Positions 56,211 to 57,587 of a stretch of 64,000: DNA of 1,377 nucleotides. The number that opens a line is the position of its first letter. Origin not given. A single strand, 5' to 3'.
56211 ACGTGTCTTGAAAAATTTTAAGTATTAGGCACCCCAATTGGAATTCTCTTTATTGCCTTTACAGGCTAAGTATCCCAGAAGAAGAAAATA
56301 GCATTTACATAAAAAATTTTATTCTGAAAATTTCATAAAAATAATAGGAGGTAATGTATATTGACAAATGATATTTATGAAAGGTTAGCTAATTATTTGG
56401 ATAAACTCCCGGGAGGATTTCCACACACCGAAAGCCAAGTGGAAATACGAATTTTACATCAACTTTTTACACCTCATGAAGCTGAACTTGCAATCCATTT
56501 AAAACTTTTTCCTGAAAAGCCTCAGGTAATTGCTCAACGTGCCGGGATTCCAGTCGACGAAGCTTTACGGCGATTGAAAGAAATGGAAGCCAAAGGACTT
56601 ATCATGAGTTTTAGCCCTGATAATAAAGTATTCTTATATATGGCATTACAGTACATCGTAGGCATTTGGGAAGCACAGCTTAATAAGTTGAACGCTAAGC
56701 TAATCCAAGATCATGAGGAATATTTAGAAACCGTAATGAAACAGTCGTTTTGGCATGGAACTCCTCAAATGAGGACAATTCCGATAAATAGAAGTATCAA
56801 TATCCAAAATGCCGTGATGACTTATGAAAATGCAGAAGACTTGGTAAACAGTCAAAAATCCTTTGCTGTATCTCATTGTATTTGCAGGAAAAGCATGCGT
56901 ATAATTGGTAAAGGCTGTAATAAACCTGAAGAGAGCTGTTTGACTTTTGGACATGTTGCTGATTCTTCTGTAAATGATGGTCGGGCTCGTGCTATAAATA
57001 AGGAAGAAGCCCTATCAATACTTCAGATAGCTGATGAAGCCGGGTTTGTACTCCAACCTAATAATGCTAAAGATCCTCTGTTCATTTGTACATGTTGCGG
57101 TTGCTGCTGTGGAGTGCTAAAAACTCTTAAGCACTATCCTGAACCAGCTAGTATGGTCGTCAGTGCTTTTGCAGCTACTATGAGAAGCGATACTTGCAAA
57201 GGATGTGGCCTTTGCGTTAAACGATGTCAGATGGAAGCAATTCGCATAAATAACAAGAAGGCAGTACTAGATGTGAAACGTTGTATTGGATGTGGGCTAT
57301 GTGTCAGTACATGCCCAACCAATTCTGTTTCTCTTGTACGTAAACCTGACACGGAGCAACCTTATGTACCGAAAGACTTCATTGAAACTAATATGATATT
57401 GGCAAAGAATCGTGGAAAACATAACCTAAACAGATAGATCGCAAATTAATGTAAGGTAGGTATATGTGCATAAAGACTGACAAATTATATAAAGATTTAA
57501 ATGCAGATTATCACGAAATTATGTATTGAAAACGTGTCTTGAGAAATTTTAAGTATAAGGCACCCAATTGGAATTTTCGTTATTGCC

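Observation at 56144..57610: Codon-atypical 4Fe-4S gene bracketed exactly by ~147-bp direct repeats inside the menaquinone cluster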

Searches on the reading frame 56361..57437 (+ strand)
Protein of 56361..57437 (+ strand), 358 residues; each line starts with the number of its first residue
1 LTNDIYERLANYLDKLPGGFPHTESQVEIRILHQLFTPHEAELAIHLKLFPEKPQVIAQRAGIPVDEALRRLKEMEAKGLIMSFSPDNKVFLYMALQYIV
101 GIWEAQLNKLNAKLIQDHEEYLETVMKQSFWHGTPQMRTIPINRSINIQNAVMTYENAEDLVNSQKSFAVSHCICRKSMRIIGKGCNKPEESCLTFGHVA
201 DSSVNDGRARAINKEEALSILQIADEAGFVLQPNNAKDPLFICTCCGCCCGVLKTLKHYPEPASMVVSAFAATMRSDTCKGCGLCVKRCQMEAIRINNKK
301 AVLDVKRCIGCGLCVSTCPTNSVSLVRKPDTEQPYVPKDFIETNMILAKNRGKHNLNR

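Call 6: search_protein_families(library=pfam, proteins=[window:56361-57437:+])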
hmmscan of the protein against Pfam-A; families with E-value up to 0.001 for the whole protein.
window:56361-57437:+ (358 aa): 9 families
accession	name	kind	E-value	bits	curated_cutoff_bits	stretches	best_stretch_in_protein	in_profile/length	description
PF00037.32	Fer4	-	8.1e-10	38.6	21.1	2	302-321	2-21/24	4Fe-4S binding domain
PF14697.11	Fer4_21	-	1.5e-09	38.2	35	1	272-323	1-57/59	4Fe-4S dicluster domain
PF12838.12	Fer4_7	-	5.4e-08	33.6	27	1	278-321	1-51/52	4Fe-4S dicluster domain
PF13237.11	Fer4_10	-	7.2e-08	32.7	25.5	1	276-319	6-53/53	4Fe-4S dicluster domain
PF13187.11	Fer4_9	-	1.4e-07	31.8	27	1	279-321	2-50/52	4Fe-4S dicluster domain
PF12837.12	Fer4_6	-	7.2e-07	29.3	25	1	304-321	5-22/24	4Fe-4S binding domain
PF13183.11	Fer4_8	-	3e-05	24.9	27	0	305-323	2-20/68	4Fe-4S dicluster domain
PF12797.12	Fer4_2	-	3.8e-05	23.8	24.5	1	301-320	3-22/22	4Fe-4S binding domain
PF25160.1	LdpA_Fe-S-bd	-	0.00058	20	27.6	1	285-324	9-44/49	LdpA Fe-S cluster-binding domain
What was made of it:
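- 56361..57437 (+): Foreign Fe-S protein gene, 358 aa. It has an N-terminal helical (wHTH-like) region, a central Cys-rich region (C173-x-C175, C186, C193, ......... at 243-251) and a C-terminal 2x[4Fe-4S] ferredoxin domain. It lacks the conserved C-terminal tail of the family. Pfam Fer4 families at residues 272-323 (call 6).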

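Call 9: find_encoding_contigs(protein=window:56361-57437:+, flank=10000, max_places=10)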
Protein window:56361-57437:+ (358 aa): 1 contig read that carries it; 1 place shown.
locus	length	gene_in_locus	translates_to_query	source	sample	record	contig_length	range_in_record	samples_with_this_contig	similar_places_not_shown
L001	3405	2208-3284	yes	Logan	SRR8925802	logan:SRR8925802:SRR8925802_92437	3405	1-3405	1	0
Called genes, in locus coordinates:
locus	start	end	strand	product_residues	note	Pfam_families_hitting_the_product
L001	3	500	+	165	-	?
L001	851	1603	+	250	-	PF02621:VitK2_biosynth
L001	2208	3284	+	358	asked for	PF13183:Fer4_8 (faint), PF12837:Fer4_6 (faint), PF12838:Fer4_7, PF13187:Fer4_9, PF13237:Fer4_10, PF14697:Fer4_21, PF00037:Fer4 (weak)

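Call 11: find_homologous_proteins(query=window:56361-57437:+)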
Query window:56361-57437:+ (358 aa): 7243 proteins with E <= 0.001 among 8000 candidates; the best 120 are listed.
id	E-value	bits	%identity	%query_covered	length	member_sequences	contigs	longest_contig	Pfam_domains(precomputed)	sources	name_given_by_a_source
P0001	1.5e-244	828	100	100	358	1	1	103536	PF14697.12,PF12837.13,PF00037.33,PF12838.13,PF13237.12,PF13183.12,PF13187.12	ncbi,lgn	-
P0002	1.7e-167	575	69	100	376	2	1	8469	PF14697.12,PF12797.13,PF12837.13,PF00037.33,PF12838.13,PF13237.12,PF13183.12,PF13187.12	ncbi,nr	ncbi:MAG TPA: 4Fe-4S dicluster domain-containing protein [Thermodesulfobacteriota bacterium]|nr:4Fe-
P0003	5.1e-166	570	68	100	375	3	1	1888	PF14697.12,PF12797.13,PF12837.13,PF00037.33,PF12838.13,PF13237.12,PF13183.12,PF13187.12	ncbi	-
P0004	6.2e-166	570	68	100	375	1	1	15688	PF14697.12,PF12797.13,PF12837.13,PF00037.33,PF12838.13,PF13237.12,PF13187.12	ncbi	-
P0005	1.5e-165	569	69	100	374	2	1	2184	PF14697.12,PF12797.13,PF12837.13,PF00037.33,PF12838.13,PF13237.12,PF13187.12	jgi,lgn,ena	-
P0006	1.6e-165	568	68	100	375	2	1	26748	PF14697.12,PF12797.13,PF12837.13,PF00037.33,PF12838.13,PF13237.12,PF13187.12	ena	-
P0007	1.9e-164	565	67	100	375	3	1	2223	PF14697.12,PF12797.13,PF12837.13,PF00037.33,PF12838.13,PF13237.12,PF13183.12,PF13187.12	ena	-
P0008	6.9e-164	563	67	100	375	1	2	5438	PF14697.12,PF12837.13,PF00037.33,PF12838.13,PF13237.12,PF13183.12,PF13187.12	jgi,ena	-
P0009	6.9e-164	563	68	100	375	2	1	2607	PF14697.12,PF12797.13,PF12837.13,PF00037.33,PF12838.13,PF13237.12,PF13183.12,PF13187.12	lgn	-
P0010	2.5e-163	561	67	100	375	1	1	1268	PF14697.12,PF12797.13,PF12837.13,PF00037.33,PF12838.13,PF13237.12,PF13183.12,PF13187.12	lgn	-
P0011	2.9e-163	561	67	100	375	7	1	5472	PF14697.12,PF12797.13,PF12837.13,PF00037.33,PF12838.13,PF13237.12,PF13183.12,PF13187.12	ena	-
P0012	3.6e-163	561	68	100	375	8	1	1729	PF14697.12,PF12797.13,PF12837.13,PF00037.33,PF12838.13,PF13237.12,PF13187.12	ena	-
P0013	1.7e-162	559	67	100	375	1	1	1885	PF14697.12,PF12797.13,PF12837.13,PF00037.33,PF12838.13,PF13237.12,PF13183.12,PF13187.12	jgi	jgi:NAD-dependent dihydropyrimidine dehydrogenase PreA subunit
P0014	7.1e-162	556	66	99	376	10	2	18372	PF14697.12,PF12797.13,PF12837.13,PF00037.33,PF12838.13,PF13237.12,PF13187.12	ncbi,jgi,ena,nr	ncbi:MAG TPA: 4Fe-4S binding protein [Thermodesulfobacteriota bacterium]|nr:4Fe-4S binding protein [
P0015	7.4e-162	556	66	100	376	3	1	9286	PF14697.12,PF12797.13,PF12837.13,PF00037.33,PF12838.13,PF13237.12,PF13183.12,PF13187.12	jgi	jgi:electron transport complex protein RnfB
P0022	9.9e-160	549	66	100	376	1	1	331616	PF14697.12,PF12797.13,PF12837.13,PF00037.33,PF12838.13,PF13237.12,PF13183.12,PF13187.12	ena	-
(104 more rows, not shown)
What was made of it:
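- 56361..57437 (+): 7243 homologues, the best at 69% identity, nearly all 373-376 aa or longer (call 11).
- It is 69% identical, and the named homologues are from other phyla (call 11).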

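Call 15: find_encoding_contigs(protein=P0122, flank=10000, max_places=6)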
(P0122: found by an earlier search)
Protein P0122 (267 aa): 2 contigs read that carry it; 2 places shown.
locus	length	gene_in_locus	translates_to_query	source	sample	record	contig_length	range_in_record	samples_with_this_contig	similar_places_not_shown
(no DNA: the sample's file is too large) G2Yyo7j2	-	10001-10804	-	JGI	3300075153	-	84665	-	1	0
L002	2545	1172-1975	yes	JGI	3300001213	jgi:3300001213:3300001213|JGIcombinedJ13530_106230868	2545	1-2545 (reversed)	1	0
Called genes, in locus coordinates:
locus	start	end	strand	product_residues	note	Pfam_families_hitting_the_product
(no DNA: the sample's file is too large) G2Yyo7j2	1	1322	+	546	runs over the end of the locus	-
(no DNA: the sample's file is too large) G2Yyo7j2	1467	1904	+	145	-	PF02493:MORN (weak)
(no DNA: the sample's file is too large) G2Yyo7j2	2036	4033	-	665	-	PF16177:ACAS_N, PF00501:AMP-binding, PF13193:AMP-binding_C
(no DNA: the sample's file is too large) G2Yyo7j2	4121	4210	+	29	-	-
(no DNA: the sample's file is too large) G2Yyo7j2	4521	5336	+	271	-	-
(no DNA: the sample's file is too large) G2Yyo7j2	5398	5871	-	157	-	PF12276:DUF3617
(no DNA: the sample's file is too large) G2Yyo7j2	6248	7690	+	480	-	PF20695:UbiD_N, PF01977:UbiD, PF20696:UbiD_C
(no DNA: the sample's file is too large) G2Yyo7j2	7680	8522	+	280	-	PF01040:UbiA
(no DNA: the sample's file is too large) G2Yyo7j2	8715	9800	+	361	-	PF04055:Radical_SAM, PF19288:CofH_C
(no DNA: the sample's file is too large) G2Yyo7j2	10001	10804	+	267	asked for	PF02621:VitK2_biosynth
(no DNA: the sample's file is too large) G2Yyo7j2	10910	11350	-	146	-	?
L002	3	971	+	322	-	?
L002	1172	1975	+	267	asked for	PF02621:VitK2_biosynth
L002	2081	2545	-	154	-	?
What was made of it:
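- A second contig encoding the same MqnD protein shows the same 105-nt spacing (call 15).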

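Call 16: search_protein_families(library=ncbifam, proteins=[window:56361-57437:+], max_evalue=0.01)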
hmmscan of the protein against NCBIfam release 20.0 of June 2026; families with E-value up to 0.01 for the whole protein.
window:56361-57437:+ (358 aa): 63 families (the best 25 are shown)
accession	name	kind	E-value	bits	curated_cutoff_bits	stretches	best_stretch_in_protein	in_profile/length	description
NF040770.1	hetero_SS_HdrA2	exception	2.5e-11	42.4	1100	1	265-328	565-628/777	CoB-CoM heterodisulfide reductase HdrA2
NF038196.1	ferrodoxin_EFR1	subfamily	2.4e-10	40.9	75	1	275-330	182-236/242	EFR1 family ferrodoxin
TIGR01944.1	rnfB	subfamily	2.4e-10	40.3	68.7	1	271-335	107-172/190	RnfABCDGE type electron transport complex subunit B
NF045874.1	Vhu_polyferre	exception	3.1e-10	39.3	600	1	268-327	119-178/381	F420-non-reducing hydrogenase associated-polyferredoxin VhuB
NF058577.1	FdxA_fam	equivalog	9.6e-10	38.5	65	1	276-321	6-51/52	4Fe-4S ferredoxin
NF041891.1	hdrA_Methbact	equivalog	1e-09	37.2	1300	1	266-330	561-625/762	ferredoxin:CoB-CoM heterodisulfide reductase subunit HdrA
NF043069.1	T4HPD_activ_SAM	equivalog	1.1e-09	38.1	425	1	271-329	45-103/299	trans-4-hydroxy-L-proline dehydratase activase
TIGR02700.1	flavo_MJ0208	hypoth_equivalog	1.3e-09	37.7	251.35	1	268-323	139-194/234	dihydromethanopterin reductase (acceptor)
TIGR04041.1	activase_YjjW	hypoth_equivalog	2.2e-09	37.2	250.2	1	277-329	41-93/276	YjjW family glycine radical enzyme activase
TIGR04105.1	FeFe_hydrog_B1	subfamily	2.2e-09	36.5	450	1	276-329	110-165/462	monomeric [FeFe] hydrogenase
NF005503.0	PRK07118.1-2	equivalog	2.6e-09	36.8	252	1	278-326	139-187/292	RnfABCDGE type electron transport complex subunit B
NF005415.0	PRK06991.1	equivalog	1.5e-08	34.6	281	1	272-327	80-136/284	electron transport complex subunit RsxB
TIGR02912.1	sulfite_red_C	equivalog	1.6e-08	34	324.1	1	273-324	165-219/314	sulfite reductase subunit C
NF010369.0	PRK13795.1-4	equivalog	1.6e-08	33.2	1086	1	266-322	565-623/633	hypothetical protein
NF005506.0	PRK07118.1-5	equivalog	3.6e-08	33.2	388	1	269-328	132-192/279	Fe-S cluster domain-containing protein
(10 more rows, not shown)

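Call 27: find_encoding_contigs(protein=P0002, flank=6000, max_places=2)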
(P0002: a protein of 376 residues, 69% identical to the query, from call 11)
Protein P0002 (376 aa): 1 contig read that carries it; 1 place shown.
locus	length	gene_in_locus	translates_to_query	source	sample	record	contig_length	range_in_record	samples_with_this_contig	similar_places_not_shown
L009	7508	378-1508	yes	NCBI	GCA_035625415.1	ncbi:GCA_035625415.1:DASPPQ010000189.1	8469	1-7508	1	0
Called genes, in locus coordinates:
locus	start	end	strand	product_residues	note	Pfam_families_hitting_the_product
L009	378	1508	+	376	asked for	PF13183:Fer4_8 (faint), PF12837:Fer4_6 (faint), PF12838:Fer4_7 (weak), PF13187:Fer4_9, PF13237:Fer4_10, PF14697:Fer4_21, PF00037:Fer4 (weak), PF12797:Fer4_2 (weak)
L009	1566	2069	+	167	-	PF19620:DUF6125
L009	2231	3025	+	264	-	PF06314:ADC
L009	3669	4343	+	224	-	-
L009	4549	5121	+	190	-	-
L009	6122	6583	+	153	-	PF07238:PilZ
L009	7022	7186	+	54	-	-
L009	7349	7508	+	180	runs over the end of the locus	PF04542:Sigma70_r2 (faint), PF08281:Sigma70_r4_2, PF04545:Sigma70_r4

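Call 28: find_encoding_contigs(protein=P0006, flank=6000, max_places=2)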
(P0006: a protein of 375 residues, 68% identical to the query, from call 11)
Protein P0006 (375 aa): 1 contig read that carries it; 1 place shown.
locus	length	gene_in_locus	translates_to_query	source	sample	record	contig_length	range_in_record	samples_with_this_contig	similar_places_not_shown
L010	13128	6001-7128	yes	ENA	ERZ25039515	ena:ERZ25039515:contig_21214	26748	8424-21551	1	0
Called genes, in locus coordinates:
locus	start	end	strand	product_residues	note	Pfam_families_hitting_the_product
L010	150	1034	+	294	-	PF09754:PAC2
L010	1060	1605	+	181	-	PF04307:YdjM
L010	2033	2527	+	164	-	PF02635:DsrE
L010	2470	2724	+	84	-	-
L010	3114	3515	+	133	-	PF22478:DUF6982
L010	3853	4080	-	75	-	-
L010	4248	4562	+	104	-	PF03992:ABM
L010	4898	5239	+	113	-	-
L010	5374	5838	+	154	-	PF13924:Lipocalin_5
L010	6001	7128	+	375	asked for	PF12837:Fer4_6 (faint), PF12838:Fer4_7 (weak), PF13187:Fer4_9, PF13237:Fer4_10, PF14697:Fer4_21, PF00037:Fer4 (weak), PF12797:Fer4_2 (weak)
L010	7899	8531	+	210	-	-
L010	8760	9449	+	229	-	PF01965:DJ-1_PfpI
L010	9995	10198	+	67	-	-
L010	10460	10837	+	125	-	-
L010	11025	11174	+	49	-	-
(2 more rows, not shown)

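Call 29: find_encoding_contigs(protein=P0022, flank=6000, max_places=2)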
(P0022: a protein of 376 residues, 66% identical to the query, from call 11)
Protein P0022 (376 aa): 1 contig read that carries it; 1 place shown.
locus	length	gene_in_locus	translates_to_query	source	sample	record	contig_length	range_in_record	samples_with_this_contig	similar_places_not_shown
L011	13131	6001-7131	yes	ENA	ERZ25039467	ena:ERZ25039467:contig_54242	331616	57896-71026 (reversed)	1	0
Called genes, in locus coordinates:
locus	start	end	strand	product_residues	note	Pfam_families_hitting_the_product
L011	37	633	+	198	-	PF05494:MlaC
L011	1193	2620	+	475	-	PF02629:CoA_binding, PF13380:CoA_binding_2, PF13607:Succ_CoA_lig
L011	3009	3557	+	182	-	PF07719:TPR_2 (weak), PF13181:TPR_8 (faint), PF00515:TPR_1, PF13414:TPR_11 (weak), PF00515:TPR_1, PF07719:TPR_2 (weak), PF13414:TPR_11, PF13431:TPR_17 (weak), +5 more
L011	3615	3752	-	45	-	-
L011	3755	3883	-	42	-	-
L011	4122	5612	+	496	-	PF13458:Peripla_BP_6, PF13433:Peripla_BP_5 (weak)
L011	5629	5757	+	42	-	-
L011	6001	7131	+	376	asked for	PF13183:Fer4_8 (faint), PF12837:Fer4_6 (faint), PF12838:Fer4_7 (weak), PF13187:Fer4_9, PF13237:Fer4_10, PF14697:Fer4_21, PF00037:Fer4 (weak), PF12797:Fer4_2 (weak)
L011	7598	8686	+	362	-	PF13173:AAA_14, PF13635:DUF4143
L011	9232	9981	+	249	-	-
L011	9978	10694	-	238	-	PF09364:XFP_N, PF03894:XFP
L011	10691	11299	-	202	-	PF09364:XFP_N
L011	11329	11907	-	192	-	PF00871:Acetate_kinase, PF09364:XFP_N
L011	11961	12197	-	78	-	PF00871:Acetate_kinase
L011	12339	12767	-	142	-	PF00871:Acetate_kinase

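Call 30: search_solved_structures(query=window:56361-57437:+, max_evalue=1)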
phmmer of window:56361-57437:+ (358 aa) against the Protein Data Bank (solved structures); distinct sequences matched with E-value up to 1: 210 (the best 60 are shown).
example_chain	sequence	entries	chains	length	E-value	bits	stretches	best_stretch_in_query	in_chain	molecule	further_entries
9sw6_G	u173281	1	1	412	3.2e-14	56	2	261-331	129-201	Polyferredoxin protein MvhB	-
7zc6_B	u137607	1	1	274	4.1e-14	55.6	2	278-323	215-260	RnfB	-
9sfi_O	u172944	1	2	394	7.1e-14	54.9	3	277-328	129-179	Ferredoxin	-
9eri_B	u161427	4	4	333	1.4e-11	47.4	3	274-325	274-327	Na(+)-translocating ferredoxin:NAD(+) oxidoreductase complex subunit B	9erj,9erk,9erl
9sfi_T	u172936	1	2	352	8.1e-11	44.8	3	274-338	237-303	4Fe-4S ferredoxin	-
9mqx_B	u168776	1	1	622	2.6e-10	43.1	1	264-328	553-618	NADH:ubiquinone oxidoreductase, NADH-binding (51 kD) subunit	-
9sw6_H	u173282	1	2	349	5.7e-10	42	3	274-326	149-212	Tungsten formylmethanofuran dehydrogenase, subunit F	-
5odc_A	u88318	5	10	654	1.2e-09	41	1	267-323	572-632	Heterodisulfide reductase, subunit A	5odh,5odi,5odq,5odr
8rvv_A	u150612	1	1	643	2.8e-09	39.8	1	268-323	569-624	H(2):CoB-CoM heterodisulfide,ferredoxin reductase subunit A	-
8rvu_a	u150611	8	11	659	3e-09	39.6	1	268-323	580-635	H(2):CoB-CoM heterodisulfide,ferredoxin reductase subunit A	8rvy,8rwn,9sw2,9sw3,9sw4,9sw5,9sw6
7q4w_B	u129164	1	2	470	3.5e-09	39.4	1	272-324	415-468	Iron hydrogenase HydB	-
7q4v_B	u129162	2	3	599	4.7e-09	39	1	272-324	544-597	Iron hydrogenase HydB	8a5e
5t5i_F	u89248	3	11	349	5e-09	38.9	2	274-326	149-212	Tungsten formylmethanofuran dehydrogenase subunit fwdF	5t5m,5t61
7p5h_B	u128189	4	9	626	1.7e-08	37.2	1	265-326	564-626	Fe-hydrogenase, subunit beta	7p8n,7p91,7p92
9sfi_A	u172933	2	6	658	6.6e-08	35.2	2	267-326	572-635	CoB--CoM heterodisulfide reductase iron-sulfur subunit A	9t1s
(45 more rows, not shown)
